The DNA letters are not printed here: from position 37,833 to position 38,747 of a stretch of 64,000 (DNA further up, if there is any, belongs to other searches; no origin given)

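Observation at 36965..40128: Tightly coupled ATP-grasp / papain-like peptidase / ATP-grasp / unknown-protein cassette: candidate uncharacterised peptide-ligation system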

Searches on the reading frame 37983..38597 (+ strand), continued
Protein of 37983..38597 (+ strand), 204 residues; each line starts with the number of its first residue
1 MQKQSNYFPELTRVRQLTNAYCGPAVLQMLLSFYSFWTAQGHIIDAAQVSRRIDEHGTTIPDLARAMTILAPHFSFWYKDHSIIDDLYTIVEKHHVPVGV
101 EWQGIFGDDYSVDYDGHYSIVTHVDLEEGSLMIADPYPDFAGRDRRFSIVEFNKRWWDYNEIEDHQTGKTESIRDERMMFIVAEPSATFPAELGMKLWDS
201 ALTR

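Call 35: search_solved_structures(query=A1, max_evalue=1, show_alignments=3)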
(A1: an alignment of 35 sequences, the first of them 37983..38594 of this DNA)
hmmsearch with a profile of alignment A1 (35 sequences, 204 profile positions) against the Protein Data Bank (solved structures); distinct sequences matched with E-value up to 1: 10.
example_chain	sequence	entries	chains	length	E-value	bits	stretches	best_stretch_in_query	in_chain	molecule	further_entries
6th5_A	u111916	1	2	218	6.7e-05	25.3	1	10-141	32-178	Alr0975 protein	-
6tho_A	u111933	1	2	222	7.3e-05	25.2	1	10-141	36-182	Alr0975 protein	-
2btw_B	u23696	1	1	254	7.9e-05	25.1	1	10-141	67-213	ALR0975 PROTEIN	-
2btw_A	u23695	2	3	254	0.00012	24.5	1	10-141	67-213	ALR0975 PROTEIN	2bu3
6tjl_A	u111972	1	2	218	0.0048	19.3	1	10-141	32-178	Alr0975 protein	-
9l5u_A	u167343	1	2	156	0.012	17.9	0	115-144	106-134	DUF4150 domain-containing protein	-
3k8u_A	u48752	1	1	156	0.039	16.3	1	13-72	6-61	Putative ABC transporter, ATP-binding protein ComA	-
5xe8_A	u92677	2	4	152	0.061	15.7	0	15-72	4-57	Putative ABC transporter, ATP-binding protein ComA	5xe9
6c14_A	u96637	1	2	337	0.76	12.1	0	23-54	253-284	Protocadherin-15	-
6mpz_A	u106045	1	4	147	0.85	11.9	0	11-51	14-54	Double Glycine Motif Protease domain from AMS/PCAT Transporter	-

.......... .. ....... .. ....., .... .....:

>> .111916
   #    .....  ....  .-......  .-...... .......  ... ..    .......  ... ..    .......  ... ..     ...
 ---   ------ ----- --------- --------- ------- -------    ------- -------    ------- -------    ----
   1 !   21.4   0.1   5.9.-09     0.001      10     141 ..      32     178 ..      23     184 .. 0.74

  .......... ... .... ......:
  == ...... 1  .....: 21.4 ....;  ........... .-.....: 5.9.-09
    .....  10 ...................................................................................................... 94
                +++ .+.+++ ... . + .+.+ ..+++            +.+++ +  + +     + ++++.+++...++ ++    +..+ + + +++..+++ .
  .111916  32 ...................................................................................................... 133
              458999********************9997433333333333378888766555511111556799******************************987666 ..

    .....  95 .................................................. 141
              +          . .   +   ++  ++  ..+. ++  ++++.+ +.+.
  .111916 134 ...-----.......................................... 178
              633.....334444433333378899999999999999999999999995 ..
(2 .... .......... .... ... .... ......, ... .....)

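Call 59: search_protein_families(library=pfam, alignment_id=A3, max_evalue=0.0001)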
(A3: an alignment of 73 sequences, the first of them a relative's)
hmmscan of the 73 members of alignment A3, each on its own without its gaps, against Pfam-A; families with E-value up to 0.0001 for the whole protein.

A. member 1, L006:5257-5868:+ (204 aa): 1 family
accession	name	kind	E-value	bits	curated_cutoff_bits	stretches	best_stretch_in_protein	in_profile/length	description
PF07987.16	DUF1775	-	4.8e-22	79.4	25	1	27-145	1-132/146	Domain of unkown function (DUF1775)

B. families by the number of members that match (of 73 scanned): 55 families (the first 25 are shown)
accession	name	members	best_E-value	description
PF07690.21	MFS_1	7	4.2e-37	Major Facilitator Superfamily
PF05977.19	MFS_3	5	7.2e-28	Transmembrane secretion effector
PF01467.32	CTP_transf_like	5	3.9e-17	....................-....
PF00625.27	Guanylate_kin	4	2.1e-13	Guanylate kinase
PF13347.12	MFS_2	4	2.7e-11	MFS/sugar transport protein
PF02875.26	Mur_ligase_C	3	1.3e-09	Mur ligase, glutamate ligase domain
PF01326.24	PPDK_N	2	2.7e-97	Pyruvate phosphate dikinase, AMP/ATP-binding domain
PF00391.29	PEP-utilizers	2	6.8e-26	PEP-utilising enzyme, mobile domain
PF08245.18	Mur_ligase_M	2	8.2e-16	Mur ligase middle domain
PF04188.19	Mannosyl_trans2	2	5.5e-07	Mannosyltransferase (PIG-V)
PF00122.25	E1-E2_ATPase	1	7.8e-59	E1-E2 ATPase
PF01699.29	Na_Ca_ex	1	4e-47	Sodium/calcium exchanger protein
PF00294.29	PfkB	1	3.2e-42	pfkB family carbohydrate kinase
PF04294.18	VanW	1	1.2e-40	VanW like protein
PF14417.12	MEDS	1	7.3e-40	MEDS: MEthanogen/methylotroph, DcmR Sensory domain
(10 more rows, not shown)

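Call 61: search_protein_families(library=pfam, alignment_id=A4, max_evalue=0.0001)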
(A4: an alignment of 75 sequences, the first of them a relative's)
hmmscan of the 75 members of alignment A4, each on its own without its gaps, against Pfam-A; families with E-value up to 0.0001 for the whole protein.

A. member 1, L006:7594-8634:+ (347 aa): 5 families
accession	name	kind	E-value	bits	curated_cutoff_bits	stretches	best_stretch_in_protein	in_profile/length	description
PF07478.18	Dala_Dala_lig_C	-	4e-36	124.9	24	1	142-337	29-204/204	D-ala D-ala ligase C-terminus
PF13535.11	ATP-grasp_4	-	2e-08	34.4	27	1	149-222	2-87/160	ATP-grasp domain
PF02786.22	CPSase_L_D2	-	2.6e-08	34.1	19.8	0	116-212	1-104/211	Carbamoyl-phosphate synthase L chain, ATP binding domain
PF02655.19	ATP-grasp_3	-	4.1e-07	30.7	23.2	1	116-302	3-154/160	ATP-grasp domain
PF01071.24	GARS_A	-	7.1e-06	26.4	27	1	116-210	2-101/194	Phosphoribosylglycinamide synthetase, ATP-grasp (A) domain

B. families by the number of members that match (of 75 scanned): 75 families (the first 25 are shown)
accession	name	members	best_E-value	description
PF07478.18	Dala_Dala_lig_C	7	9.6e-39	D-ala D-ala ligase C-terminus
PF13535.11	ATP-grasp_4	7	7.6e-13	ATP-grasp domain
PF02655.19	ATP-grasp_3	7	1.2e-09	ATP-grasp domain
PF02786.22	CPSase_L_D2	6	2.5e-08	Carbamoyl-phosphate synthase L chain, ATP binding domain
PF00300.27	His_Phos_1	3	4.4e-57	Histidine phosphatase superfamily (branch 1)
PF00990.26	GGDEF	3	5.7e-46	Diguanylate cyclase, GGDEF domain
PF00702.32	Hydrolase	3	1.8e-25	haloacid dehalogenase-like hydrolase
PF01071.24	GARS_A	3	7.1e-06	Phosphoribosylglycinamide synthetase, ATP-grasp (A) domain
PF13419.12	HAD_2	2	4.9e-26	Haloacid dehalogenase-like hydrolase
PF04226.18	Transgly_assoc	2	1.2e-12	Transglycosylase associated protein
PF01960.23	ArgJ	1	4e-150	ArgJ family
PF01131.25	Topoisom_bac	1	2.3e-120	DNA topoisomerase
PF03632.21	Glyco_hydro_65m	1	2.3e-119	Glycosyl hydrolase family 65 central catalytic domain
PF00676.26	E1_dh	1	6.1e-84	Dehydrogenase E1 component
PF02481.21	DNA_processg_A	1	3.9e-65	DNA recombination-mediator protein A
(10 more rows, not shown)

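Call 62: search_protein_families(library=pfam, alignment_id=A1, max_evalue=0.1)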
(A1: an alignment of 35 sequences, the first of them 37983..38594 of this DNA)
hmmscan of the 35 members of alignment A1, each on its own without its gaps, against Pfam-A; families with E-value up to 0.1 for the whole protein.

A. member 1, window:37983-38594:+ (204 aa): 2 families
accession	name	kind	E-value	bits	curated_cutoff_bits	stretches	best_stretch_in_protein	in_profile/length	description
PF13529.12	Peptidase_C39_2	-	3.8e-05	24.7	24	1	14-137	6-143/143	Peptidase_C39 like family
PF03412.21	Peptidase_C39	-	0.00012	22.4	22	0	14-67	5-54/133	Peptidase C39 family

B. families by the number of members that match (of 35 scanned): 10 families
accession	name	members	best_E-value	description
PF13529.12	Peptidase_C39_2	35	2.8e-11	Peptidase_C39 like family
PF03412.21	Peptidase_C39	35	1.2e-09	Peptidase C39 family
PF05023.20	Phytochelatin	18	1.8e-06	Phytochelatin synthase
PF09778.15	Guanylate_cyc_2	14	1.6e-05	Guanylylate cyclase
PF12385.14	Peptidase_C70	5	0.00018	Papain-like cysteine protease AvrRpt2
PF12608.13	T4bSS_IcmS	3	0.035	Type IVb secretion, IcmS, effector-recruitment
PF11814.14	DUF3335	3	0.062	Peptidase_C39 like family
PF14659.12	Phage_int_SAM_3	1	0.052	Phage integrase, N-terminal SAM-like domain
PF21831.1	DUF6891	1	0.064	Domain of unknown function (DUF6891)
PF21819.3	DUF6885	1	0.066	Family of unknown function (DUF6885)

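Call 68: search_dna_similar(query=window:37983-38594:+, collection=phages, mode=protein, max_evalue=0.001, max_rows=10)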
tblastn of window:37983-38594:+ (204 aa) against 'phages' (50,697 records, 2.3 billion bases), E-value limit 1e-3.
No match.

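Call 80: search_protein_families(library=ncbifam, proteins=[L050:1071-1919:-, L050:79-1074:+, L050:1977-3104:+, L050:3101-4288:+], max_evalue=1e-10)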
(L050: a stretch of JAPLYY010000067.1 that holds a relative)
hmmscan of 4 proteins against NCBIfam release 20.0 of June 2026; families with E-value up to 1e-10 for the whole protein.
L050:1071-1919:- (282 aa): 31 families (the best 25 are shown)
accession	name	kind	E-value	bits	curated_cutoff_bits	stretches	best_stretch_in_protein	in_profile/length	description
NF002378.0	PRK01372.1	subfamily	2.5e-103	345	243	1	2-281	6-302/305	D-alanine--D-alanine ligase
TIGR01205.1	D_ala_D_alaTIGR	subfamily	1.4e-88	297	245.65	1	4-280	1-317/318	D-alanine--D-alanine ligase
NF002528.0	PRK01966.1-4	subfamily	2.2e-79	266.9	262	2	111-281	181-359/366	D-alanine--D-alanine ligase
NF011169.0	PRK14571.1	equivalog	4.2e-75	252.9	404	1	4-280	2-295/300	D-alanyl-alanine synthetase A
NF002527.0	PRK01966.1-3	equivalog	5.7e-72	242.7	310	1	44-279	69-327/332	D-alanine--D-alanine ligase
NF011170.0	PRK14572.1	equivalog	1.8e-71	241.1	489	2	102-281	159-346/351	D-alanyl-alanine synthetase A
NF000091.3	D_ala_D_ser_VanG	exception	6.4e-69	232.4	495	1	53-280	95-343/344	D-alanine--D-serine ligase VanG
NF002526.0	PRK01966.1-2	equivalog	1.7e-63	214.7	449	2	111-281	174-348/362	D-alanine--D-alanine ligase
NF002525.0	PRK01966.1-1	equivalog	8.2e-58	196.1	457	1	111-281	176-351/364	D-alanine--D-alanine ligase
NF000207.3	D_ala_D_ser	equivalog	3.5e-56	190.8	520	1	49-280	87-339/342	D-alanine--D-serine ligase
NF000206.1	D_ala_D_lac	equivalog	8.9e-55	186.1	550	1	49-281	88-341/342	D-alanine--(R)-lactate ligase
NF002529.0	PRK01966.1-5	equivalog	2e-51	175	472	1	54-280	88-336/348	D-alanine--D-alanine ligase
NF000372.1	D_ala_D_lac_VanI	exception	7e-50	170.3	700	1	54-281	93-341/341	D-alanine--(R)-lactate ligase VanI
NF012215.1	D_ala_D_lac_VanD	exception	2.3e-49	168.6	700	1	49-281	88-341/343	D-alanine--(R)-lactate ligase VanD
NF011167.0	PRK14569.1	equivalog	2.7e-49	168.1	410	1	3-280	4-295/296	D-alanyl-alanine synthetase A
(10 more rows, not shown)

L050:79-1074:+ (331 aa): 8 families
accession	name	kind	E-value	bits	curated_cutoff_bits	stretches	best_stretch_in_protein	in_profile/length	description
NF008673.0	PRK11678.1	equivalog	1.7e-46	159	331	1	7-330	112-449/450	molecular chaperone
TIGR01991.1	HscA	equivalog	7.9e-25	87.4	708.55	1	24-144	112-230/600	Fe-S protein assembly chaperone HscA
NF001413.0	PRK00290.1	equivalog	1.1e-23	83.4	648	1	13-142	104-230/625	molecular chaperone DnaK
TIGR02350.1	prok_dnaK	equivalog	1.9e-23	82.7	822.55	1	13-141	101-228/596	molecular chaperone DnaK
NF003520.0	PRK05183.1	subfamily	5.3e-23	81.3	620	1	24-142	132-248/621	Fe-S protein assembly chaperone HscA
NF009947.0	PRK13411.1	equivalog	4.6e-21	74.5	1002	1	11-134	102-224/662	molecular chaperone DnaK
NF009946.0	PRK13410.1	equivalog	3.3e-19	68.6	1019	1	14-121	107-209/669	molecular chaperone DnaK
NF002399.0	PRK01433.1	equivalog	3.4e-19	68.9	743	1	15-134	114-231/595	Fe-S protein assembly chaperone HscA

L050:1977-3104:+ (375 aa): 9 families
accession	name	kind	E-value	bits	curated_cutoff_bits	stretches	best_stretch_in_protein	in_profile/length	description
TIGR00492.1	alr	equivalog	3.3e-90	302.7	168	1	10-375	5-368/369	alanine racemase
NF008897.0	PRK11930.1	equivalog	3.5e-81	273.4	804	1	9-373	461-818/822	bifunctional UDP-N-acetylmuramoyl-tripeptide:D-alanyl-D-alanine ligase/alanine racemase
NF033131.1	vanT-G-Cterm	exception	6.3e-76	255.6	460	1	10-372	5-366/368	serine racemase VanT catalytic subunit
NF033132.1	vanT-CELN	equivalog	1.2e-50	172.7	900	1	11-340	343-670/697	membrane-bound serine racemase VanT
NF002970.2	PRK03646.1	exception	1.5e-43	149.2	600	1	11-371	8-352/356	catabolic alanine racemase DadX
NF000791.0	PRK00053.2-2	equivalog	2.2e-41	142.2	218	1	8-375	2-340/340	alanine racemase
NF033133.1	vanT-L-cat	exception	3.3e-33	115.4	750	1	15-338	15-336/366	serine racemase VanT-L catalytic subunit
NF000792.0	PRK00053.2-3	equivalog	4.8e-32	111.5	384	1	7-373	3-357/360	alanine racemase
NF009879.0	PRK13340.1-4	subfamily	5.4e-21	74.9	434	1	12-339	46-369/406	alanine racemase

L050:3101-4288:+ (395 aa): 5 families
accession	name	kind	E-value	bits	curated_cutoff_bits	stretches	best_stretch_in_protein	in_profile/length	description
TIGR01143.1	murF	subfamily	1.5e-45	155.9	288.6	2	215-365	259-417/418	UDP-N-acetylmuramoyl-tripeptide--D-alanyl-D-alanine ligase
NF008896.0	PRK11929.1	equivalog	1.4e-31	109.2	1023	1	218-374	798-964/965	bifunctional UDP-N-acetylmuramoyl-L-alanyl-D-glutamate--2,6-diaminopimelate ligase MurE/UDP-N-acetylmuramoyl-tripeptide--D-alanyl-D-alanine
NF008897.0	PRK11930.1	equivalog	5.9e-20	70.9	804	0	101-184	150-230/822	bifunctional UDP-N-acetylmuramoyl-tripeptide:D-alanyl-D-alanine ligase/alanine racemase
NF010693.0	PRK14093.1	equivalog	5.2e-18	64.9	544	0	229-320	309-409/479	UDP-N-acetylmuramoylalanyl-D-glutamyl-2,6-diaminopimelate--D-alanyl-D-alanine ligase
NF008041.0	PRK10773.1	equivalog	1.7e-14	53.4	551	0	238-367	310-448/453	UDP-N-acetylmuramoyl-tripeptide--D-alanyl-D-alanine ligase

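Call 83: search_protein_families(library=pfam, alignment_id=A5, max_evalue=0.0001)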
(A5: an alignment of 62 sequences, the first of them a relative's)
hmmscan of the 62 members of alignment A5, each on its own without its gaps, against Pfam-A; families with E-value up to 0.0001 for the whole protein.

A. member 1, L006:4757-5281:+ (175 aa): 0 families

B. families by the number of members that match (of 62 scanned): 59 families (the first 25 are shown)
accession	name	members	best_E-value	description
PF07690.21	MFS_1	6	7.6e-27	Major Facilitator Superfamily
PF01467.32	CTP_transf_like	5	1.6e-17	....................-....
PF08281.18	Sigma70_r4_2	4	1.6e-13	Sigma-70, region 4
PF04542.20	Sigma70_r2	4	6.1e-13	Sigma-70 region 2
PF24042.1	DUF7351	4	1.3e-06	Domain of unknown function (DUF7351)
PF16363.11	GDP_Man_Dehyd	2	8e-116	GDP-mannose 4,6 dehydratase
PF01370.27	Epimerase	2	5.1e-64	NAD dependent epimerase/dehydratase family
PF04321.23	RmlD_sub_bind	2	8e-08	RmlD substrate binding domain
PF05368.20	NmrA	2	1.4e-06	NmrA-like family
PF05496.18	RuvB_N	1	1.9e-79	Holliday junction DNA helicase RuvB P-loop domain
PF01625.27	PMSR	1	1e-65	Peptide methionine sulfoxide reductase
PF01987.23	AIM24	1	2e-65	Mitochondrial biogenesis AIM24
PF01168.26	Ala_racemase_N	1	1.1e-50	Alanine racemase, N-terminal domain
PF00069.31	Pkinase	1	1.1e-49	Protein kinase domain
PF00155.27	Aminotran_1_2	1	1.8e-47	Aminotransferase class I and II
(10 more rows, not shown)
